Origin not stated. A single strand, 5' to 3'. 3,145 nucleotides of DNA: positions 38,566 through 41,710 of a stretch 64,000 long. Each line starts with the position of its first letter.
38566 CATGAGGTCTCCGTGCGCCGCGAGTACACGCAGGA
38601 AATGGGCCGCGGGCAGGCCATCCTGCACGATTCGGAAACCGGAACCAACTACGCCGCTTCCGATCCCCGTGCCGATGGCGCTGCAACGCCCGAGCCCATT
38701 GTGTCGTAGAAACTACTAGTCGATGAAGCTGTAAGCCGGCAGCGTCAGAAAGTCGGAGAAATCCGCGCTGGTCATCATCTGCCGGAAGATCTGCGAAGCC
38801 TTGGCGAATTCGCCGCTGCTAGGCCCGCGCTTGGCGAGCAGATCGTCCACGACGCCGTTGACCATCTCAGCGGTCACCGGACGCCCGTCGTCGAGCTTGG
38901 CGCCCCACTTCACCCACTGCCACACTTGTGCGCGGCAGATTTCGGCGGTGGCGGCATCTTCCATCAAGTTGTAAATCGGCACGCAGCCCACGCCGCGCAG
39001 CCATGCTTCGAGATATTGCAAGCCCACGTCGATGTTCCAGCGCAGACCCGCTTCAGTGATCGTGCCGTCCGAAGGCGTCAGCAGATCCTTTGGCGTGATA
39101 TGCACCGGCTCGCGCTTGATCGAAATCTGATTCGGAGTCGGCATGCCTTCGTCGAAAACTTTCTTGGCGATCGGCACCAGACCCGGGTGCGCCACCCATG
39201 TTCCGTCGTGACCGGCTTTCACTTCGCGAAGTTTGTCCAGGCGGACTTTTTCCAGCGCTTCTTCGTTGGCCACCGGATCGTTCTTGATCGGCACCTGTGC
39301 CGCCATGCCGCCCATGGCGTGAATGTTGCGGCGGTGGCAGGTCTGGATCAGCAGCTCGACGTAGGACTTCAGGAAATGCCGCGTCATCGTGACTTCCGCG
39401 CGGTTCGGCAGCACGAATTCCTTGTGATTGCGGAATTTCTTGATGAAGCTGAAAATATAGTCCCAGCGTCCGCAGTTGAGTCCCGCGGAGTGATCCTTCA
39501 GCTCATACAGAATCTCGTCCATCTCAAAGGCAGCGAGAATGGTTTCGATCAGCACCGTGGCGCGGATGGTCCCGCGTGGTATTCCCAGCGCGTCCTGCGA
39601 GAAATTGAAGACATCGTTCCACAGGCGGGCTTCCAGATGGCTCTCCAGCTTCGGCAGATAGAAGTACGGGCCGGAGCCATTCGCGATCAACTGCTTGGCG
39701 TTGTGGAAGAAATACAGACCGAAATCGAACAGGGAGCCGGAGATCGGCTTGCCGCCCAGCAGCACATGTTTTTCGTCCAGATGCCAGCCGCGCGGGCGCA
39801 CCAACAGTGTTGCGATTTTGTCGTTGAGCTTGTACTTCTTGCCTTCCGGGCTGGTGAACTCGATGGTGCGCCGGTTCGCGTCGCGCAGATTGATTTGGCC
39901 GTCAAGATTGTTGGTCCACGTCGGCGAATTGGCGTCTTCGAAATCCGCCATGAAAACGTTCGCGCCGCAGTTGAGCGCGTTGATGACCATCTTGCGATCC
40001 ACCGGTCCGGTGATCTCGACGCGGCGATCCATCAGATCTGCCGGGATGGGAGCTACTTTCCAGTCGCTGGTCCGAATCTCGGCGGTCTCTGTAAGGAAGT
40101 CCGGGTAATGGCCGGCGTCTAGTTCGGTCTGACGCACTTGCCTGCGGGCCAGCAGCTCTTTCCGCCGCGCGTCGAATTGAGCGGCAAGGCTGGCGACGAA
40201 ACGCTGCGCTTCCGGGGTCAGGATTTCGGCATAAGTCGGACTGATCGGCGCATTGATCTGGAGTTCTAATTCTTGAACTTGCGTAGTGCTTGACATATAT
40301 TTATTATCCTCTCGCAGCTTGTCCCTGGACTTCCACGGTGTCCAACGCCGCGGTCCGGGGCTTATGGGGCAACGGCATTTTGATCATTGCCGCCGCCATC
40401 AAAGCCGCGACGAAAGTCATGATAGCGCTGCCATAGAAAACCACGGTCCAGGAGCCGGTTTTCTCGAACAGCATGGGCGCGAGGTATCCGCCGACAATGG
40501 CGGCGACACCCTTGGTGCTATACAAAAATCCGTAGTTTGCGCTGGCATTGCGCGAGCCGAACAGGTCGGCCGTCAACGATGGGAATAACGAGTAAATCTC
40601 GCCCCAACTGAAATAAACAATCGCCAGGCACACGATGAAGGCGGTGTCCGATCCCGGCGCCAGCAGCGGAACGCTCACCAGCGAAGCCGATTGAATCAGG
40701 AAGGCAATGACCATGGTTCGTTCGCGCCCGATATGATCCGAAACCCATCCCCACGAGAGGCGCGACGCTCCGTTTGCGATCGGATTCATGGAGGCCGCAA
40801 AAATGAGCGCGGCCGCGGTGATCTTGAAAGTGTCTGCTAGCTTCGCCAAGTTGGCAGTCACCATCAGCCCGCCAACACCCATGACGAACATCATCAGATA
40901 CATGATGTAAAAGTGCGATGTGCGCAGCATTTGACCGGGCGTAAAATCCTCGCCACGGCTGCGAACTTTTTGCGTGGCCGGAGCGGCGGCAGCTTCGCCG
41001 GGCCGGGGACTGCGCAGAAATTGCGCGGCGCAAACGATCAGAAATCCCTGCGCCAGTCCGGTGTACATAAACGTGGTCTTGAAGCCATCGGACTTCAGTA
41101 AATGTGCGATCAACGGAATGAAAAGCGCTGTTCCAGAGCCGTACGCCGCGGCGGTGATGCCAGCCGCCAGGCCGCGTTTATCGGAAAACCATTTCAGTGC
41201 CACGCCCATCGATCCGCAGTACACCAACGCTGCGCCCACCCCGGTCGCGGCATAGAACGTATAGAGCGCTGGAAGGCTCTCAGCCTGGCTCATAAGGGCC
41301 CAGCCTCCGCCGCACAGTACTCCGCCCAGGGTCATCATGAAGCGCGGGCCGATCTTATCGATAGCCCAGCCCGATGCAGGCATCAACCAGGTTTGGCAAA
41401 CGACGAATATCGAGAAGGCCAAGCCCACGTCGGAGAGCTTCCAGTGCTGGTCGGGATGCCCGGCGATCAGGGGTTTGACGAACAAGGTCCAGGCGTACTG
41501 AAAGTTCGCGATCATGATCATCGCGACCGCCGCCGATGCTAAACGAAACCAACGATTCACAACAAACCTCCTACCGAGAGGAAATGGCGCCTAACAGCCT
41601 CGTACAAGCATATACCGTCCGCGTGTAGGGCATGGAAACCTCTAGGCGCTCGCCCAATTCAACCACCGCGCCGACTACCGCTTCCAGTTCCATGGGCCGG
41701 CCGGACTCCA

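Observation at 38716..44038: Four-gene operon predicted to assimilate oxalate via ATP-dependent activation, oxalyl-CoA reduction and malate synthase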

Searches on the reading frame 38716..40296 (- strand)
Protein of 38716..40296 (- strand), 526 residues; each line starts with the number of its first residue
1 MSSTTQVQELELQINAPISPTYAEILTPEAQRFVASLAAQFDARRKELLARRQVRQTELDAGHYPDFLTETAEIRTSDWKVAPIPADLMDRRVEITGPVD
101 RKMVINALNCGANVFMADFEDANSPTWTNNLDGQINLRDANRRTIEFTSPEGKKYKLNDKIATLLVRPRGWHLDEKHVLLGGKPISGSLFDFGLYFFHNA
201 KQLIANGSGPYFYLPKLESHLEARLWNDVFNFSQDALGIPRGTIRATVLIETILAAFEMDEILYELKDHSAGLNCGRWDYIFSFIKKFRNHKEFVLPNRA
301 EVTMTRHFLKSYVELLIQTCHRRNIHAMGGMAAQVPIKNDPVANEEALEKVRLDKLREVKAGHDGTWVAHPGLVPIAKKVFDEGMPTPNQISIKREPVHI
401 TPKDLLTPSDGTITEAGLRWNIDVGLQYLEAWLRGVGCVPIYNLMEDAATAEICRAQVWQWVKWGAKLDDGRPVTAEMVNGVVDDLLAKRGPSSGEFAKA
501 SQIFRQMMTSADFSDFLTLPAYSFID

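Call 3: search_protein_families(library=pfam, proteins=[window:38716-40296:-])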
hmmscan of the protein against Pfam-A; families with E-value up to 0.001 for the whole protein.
window:38716-40296:- (526 aa): 3 families
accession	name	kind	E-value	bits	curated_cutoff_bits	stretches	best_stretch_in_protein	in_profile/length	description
PF01274.28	MS_TIM-barrel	-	8.4e-117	389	26.4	1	163-407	1-247/248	Malate synthase, TIM barrel domain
PF20659.2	MS_C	-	1.1e-39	136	23.1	1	413-523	2-116/118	Malate synthase, C-terminal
PF20656.2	MS_N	-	3.3e-21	75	23.5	1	12-73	3-64/64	Malate synthase, N-terminal domain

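Call 4: search_protein_families(library=ncbifam, proteins=[window:38716-40296:-])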
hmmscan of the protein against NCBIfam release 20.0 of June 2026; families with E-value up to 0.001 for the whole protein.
window:38716-40296:- (526 aa): 2 families
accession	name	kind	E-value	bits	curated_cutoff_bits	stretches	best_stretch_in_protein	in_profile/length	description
TIGR01344.1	malate_syn_A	equivalog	2.4e-247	821.2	594.5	1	25-525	1-510/511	malate synthase A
NF002825.0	PRK02999.1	equivalog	6.6e-06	25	565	1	144-467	318-652/726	malate synthase G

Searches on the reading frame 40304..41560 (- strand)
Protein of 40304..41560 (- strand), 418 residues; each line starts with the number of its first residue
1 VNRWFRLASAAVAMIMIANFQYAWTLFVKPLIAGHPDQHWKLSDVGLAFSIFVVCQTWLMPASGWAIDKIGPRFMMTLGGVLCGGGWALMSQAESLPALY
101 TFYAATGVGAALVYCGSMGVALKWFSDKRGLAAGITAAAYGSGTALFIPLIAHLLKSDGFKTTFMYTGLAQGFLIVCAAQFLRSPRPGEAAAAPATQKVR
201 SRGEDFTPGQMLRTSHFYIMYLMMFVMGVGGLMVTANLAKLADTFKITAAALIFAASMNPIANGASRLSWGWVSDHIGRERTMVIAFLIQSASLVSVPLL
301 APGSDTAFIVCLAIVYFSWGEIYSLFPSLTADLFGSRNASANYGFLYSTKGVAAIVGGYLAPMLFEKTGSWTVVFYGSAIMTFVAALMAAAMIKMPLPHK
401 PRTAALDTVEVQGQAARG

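Call 3: search_protein_families(library=pfam, proteins=[window:40304-41560:-])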
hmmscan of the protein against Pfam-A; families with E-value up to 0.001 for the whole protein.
window:40304-41560:- (418 aa): 3 families
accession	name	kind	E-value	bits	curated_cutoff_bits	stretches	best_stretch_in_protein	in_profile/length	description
PF07690.21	MFS_1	-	1.4e-46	159.5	33.4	2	16-316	6-305/347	Major Facilitator Superfamily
PF23262.1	NFD4_C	-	2.4e-05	24.7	27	1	210-370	12-173/215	NFD4, C-terminal domain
PF13347.12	MFS_2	-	4e-05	22.8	27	1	145-355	157-367/427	MFS/sugar transport protein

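Call 4: search_protein_families(library=ncbifam, proteins=[window:40304-41560:-])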
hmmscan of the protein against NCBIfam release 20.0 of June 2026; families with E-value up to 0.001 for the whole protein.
window:40304-41560:- (418 aa): 14 families
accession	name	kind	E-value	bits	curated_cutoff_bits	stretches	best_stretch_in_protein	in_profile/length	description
TIGR04259.1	oxa_formateAnti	equivalog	1.1e-126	423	335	1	3-394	1-393/405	oxalate/formate MFS antiporter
NF049980.1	SfMCT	equivalog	3.6e-100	335.3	320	1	3-381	1-378/378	L-lactate MFS transporter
TIGR00890.1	2A0111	subfamily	2.2e-86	290.2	374.85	1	3-387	1-376/377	oxalate/formate antiport family MFS transporter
NF038246.1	bile_salt_MFS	equivalog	2e-21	76.3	400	1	26-391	27-405/408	conjugated bile salt MFS transporter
TIGR00893.1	2A0114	subfamily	1.3e-15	57.2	395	1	44-389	30-395/399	D-galactonate transporter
TIGR00892.1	2A0113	subfamily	6.4e-12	44.9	586.1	1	7-391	21-419/455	monocarboxylate transporter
TIGR00881.1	2A0104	subfamily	7.6e-10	38.4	407.75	2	235-394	15-172/379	phosphoglycerate transporter protein PgtP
TIGR00883.1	2A0106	subfamily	1.7e-09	37.3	443.45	1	209-386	215-396/400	metabolite/H+ symporter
NF003024.0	PRK03893.1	subfamily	2.3e-07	30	604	1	268-400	330-458/497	sialate:H+ symport family MFS transporter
TIGR00710.1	efflux_Bcr_CflA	subfamily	9.6e-06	25.2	200.9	1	222-403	11-190/385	Bcr/CflA family efflux MFS transporter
NF053813.1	MFS_TcaB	equivalog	4.2e-05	22.5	475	1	227-400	15-188/396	putative multidrug effflux MFS transporter TcaB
TIGR00894.1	2A0114euk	subfamily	0.00018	20.2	626.45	0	268-387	94-213/465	Na(+)-dependent inorganic phosphate cotransporter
TIGR00880.1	2_A_01_02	superfamily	0.00039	20.5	131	1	268-393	12-138/141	multidrug resistance protein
TIGR00895.1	2A0115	subfamily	0.00041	19.4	418.55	0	216-390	18-189/398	aromatic acid/H+ symport family MFS transporter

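Call 21: search_solved_structures(query=window:40304-41560:-, max_evalue=0.00001, show_alignments=1)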
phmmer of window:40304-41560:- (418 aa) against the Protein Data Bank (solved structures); distinct sequences matched with E-value up to 0.00001: 4.
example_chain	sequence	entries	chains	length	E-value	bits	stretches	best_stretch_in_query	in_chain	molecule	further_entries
8hpj_A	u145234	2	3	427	1.1e-80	275.1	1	2-398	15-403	Oxalate:formate antiporter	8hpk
6g9x_A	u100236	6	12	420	4.2e-39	138.1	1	2-395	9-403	Major facilitator superfamily MFS_1 | L-lactate transporter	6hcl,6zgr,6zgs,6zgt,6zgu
7bp3_A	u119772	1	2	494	2.3e-06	30.3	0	10-381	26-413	Monocarboxylate transporter 2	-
9l0b_A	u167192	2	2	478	2.5e-06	30.2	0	10-381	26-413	Monocarboxylate transporter 2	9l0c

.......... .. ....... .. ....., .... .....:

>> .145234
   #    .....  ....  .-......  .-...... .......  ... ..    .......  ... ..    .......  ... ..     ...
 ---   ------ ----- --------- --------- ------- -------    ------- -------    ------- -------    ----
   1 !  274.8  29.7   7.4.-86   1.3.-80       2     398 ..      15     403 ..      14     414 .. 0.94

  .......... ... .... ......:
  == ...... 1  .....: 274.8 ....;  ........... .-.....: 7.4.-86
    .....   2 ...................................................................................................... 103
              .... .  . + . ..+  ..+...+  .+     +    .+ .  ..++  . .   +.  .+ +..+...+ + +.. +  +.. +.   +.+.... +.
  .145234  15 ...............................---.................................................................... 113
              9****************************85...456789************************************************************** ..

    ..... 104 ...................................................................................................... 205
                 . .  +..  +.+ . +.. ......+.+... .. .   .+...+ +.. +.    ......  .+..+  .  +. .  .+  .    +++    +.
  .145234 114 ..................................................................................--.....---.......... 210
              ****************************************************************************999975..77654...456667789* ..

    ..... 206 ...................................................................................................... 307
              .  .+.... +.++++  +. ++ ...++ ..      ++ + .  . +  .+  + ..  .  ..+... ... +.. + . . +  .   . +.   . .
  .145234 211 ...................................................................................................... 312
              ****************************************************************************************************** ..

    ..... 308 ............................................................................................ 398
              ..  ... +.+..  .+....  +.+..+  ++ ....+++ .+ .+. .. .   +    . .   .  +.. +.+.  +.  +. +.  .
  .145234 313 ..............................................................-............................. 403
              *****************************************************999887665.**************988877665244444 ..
